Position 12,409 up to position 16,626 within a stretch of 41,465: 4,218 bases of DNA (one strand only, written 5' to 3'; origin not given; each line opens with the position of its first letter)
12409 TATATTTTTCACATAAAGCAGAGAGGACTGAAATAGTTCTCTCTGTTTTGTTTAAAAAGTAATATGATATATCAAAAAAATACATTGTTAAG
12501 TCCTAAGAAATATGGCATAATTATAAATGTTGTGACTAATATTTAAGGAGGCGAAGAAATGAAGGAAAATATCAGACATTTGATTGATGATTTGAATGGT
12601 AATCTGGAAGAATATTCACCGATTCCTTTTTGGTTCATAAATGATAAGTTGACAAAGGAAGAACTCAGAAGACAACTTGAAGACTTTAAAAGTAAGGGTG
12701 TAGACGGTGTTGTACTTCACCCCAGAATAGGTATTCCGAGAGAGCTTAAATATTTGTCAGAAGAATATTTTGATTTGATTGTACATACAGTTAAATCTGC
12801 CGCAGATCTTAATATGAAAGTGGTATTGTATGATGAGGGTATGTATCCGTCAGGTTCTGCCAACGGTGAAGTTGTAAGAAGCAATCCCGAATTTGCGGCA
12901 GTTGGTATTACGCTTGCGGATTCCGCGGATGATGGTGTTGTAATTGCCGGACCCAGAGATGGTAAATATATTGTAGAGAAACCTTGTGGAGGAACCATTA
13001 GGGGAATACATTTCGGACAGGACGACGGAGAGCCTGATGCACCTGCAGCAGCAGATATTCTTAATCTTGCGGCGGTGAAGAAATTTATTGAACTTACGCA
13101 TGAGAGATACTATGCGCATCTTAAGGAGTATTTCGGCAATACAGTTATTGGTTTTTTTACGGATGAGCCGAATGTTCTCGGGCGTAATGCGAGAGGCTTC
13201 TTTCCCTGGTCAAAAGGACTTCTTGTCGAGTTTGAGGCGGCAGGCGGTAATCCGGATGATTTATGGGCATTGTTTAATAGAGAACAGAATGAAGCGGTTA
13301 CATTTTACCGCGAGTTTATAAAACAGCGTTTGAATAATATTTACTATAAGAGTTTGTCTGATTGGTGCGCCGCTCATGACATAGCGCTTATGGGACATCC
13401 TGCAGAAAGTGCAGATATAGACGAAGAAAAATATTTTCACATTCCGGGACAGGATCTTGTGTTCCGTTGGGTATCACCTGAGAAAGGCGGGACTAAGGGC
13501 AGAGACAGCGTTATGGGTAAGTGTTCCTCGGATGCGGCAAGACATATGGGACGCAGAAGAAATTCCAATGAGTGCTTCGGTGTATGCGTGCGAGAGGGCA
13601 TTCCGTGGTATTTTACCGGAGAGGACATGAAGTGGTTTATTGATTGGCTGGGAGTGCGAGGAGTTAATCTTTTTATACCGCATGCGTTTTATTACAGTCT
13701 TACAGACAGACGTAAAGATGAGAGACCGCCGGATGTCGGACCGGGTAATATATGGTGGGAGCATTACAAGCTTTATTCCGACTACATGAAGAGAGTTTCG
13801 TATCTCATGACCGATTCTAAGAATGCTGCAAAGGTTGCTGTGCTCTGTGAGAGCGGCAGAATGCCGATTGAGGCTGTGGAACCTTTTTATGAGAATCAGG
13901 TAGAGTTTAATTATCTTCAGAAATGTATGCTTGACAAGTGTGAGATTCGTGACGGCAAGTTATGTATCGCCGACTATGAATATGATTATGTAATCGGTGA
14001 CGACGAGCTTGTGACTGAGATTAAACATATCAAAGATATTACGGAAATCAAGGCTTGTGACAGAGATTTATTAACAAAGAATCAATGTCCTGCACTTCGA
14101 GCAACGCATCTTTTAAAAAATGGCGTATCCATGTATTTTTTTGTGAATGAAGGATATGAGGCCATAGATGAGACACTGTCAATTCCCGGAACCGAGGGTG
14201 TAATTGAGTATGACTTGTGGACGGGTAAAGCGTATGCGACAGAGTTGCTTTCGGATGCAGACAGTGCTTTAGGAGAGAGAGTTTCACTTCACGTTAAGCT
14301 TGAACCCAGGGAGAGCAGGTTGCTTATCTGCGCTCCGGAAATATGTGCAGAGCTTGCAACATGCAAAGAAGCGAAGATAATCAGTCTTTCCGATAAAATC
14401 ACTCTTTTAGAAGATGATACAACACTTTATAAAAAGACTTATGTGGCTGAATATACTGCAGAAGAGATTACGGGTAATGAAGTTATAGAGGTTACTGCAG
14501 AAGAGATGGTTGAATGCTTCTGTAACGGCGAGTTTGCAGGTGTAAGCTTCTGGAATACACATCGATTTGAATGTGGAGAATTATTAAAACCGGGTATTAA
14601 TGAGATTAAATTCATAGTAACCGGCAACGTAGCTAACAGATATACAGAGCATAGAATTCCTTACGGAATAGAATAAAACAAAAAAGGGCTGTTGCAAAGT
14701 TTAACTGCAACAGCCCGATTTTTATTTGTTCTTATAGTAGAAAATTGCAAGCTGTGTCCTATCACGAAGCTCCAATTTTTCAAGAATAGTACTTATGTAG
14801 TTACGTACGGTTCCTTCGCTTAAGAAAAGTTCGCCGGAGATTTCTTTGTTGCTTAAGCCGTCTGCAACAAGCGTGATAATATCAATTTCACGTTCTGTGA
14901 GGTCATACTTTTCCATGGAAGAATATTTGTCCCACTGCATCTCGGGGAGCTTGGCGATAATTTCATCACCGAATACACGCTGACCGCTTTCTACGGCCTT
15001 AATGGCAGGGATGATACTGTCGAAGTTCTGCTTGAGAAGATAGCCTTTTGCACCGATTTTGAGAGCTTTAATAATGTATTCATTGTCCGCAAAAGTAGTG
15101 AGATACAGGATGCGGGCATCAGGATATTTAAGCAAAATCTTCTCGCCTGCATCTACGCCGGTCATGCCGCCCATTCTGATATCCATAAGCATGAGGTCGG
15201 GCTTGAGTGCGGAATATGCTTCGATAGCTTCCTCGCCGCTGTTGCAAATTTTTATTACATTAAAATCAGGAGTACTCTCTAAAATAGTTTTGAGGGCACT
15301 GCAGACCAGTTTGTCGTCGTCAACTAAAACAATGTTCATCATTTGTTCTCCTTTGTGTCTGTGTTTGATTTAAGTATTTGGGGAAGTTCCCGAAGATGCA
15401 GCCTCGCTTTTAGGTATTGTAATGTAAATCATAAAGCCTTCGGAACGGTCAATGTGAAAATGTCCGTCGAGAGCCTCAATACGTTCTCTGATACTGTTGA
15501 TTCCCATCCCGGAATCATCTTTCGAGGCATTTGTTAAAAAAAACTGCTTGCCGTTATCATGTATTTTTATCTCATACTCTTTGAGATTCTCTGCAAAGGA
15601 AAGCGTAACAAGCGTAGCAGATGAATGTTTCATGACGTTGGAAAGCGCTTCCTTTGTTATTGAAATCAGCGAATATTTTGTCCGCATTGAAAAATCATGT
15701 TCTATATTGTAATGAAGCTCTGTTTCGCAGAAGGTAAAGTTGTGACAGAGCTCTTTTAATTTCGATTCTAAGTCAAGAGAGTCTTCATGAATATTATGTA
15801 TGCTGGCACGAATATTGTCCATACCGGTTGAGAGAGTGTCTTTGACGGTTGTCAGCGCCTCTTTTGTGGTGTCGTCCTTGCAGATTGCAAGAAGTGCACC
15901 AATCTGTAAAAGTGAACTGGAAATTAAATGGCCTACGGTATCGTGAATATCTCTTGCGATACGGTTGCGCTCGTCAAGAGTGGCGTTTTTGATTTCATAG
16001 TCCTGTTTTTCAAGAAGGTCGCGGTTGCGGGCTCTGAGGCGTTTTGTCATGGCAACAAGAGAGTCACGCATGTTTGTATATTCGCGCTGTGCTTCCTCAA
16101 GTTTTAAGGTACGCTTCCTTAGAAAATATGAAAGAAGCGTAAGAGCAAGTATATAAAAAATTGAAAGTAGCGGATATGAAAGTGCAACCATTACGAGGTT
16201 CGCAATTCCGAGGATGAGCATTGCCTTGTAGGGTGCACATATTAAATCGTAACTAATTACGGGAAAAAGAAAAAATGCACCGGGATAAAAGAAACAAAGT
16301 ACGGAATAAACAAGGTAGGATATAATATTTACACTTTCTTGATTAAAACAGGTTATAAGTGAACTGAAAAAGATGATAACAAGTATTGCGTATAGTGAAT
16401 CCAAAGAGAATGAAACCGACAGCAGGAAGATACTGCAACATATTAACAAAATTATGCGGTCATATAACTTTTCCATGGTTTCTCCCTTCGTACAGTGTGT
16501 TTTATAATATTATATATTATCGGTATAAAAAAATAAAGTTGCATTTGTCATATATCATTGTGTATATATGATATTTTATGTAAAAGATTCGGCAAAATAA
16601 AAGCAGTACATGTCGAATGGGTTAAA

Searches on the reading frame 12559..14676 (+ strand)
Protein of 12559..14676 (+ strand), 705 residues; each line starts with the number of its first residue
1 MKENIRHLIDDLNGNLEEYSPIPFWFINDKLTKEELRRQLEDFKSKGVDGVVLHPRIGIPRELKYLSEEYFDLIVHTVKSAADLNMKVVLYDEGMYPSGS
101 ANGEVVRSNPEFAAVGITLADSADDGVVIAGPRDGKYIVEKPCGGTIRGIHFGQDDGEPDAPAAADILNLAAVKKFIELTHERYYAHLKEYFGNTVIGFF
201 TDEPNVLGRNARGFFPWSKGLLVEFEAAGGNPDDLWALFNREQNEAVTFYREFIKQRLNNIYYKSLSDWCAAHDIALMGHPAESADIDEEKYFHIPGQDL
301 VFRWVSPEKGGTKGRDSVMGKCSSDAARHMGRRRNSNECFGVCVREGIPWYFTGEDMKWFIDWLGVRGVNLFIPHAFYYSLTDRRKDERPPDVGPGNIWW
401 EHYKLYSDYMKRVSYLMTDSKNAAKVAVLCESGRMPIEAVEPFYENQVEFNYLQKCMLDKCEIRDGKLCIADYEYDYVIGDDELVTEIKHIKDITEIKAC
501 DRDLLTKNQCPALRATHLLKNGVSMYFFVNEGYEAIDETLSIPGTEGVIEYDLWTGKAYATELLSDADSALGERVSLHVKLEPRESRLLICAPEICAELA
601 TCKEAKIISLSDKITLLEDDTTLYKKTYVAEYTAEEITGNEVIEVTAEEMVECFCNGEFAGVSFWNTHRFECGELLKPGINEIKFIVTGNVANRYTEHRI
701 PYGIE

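Call 57: search_protein_families(library=pfam, proteins=[window:12559-14676:+], max_evalue=0.00001)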
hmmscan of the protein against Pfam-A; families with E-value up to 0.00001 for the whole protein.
window:12559-14676:+ (705 aa): 1 family
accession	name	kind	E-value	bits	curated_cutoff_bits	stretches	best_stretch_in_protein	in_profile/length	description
PF17132.9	Glyco_hydro_106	-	2e-10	40.3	29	1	248-475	354-592/743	alpha-L-rhamnosidase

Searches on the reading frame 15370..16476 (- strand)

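Call 57: search_protein_families(library=pfam, proteins=[window:15370-16476:-], max_evalue=0.00001)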
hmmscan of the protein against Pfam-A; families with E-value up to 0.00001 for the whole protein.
window:15370-16476:- (368 aa): 1 family
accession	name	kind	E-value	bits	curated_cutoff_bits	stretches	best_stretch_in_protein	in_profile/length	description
PF07730.19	HisKA_3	-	1.5e-14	54.7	24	1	169-233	1-67/68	Histidine kinase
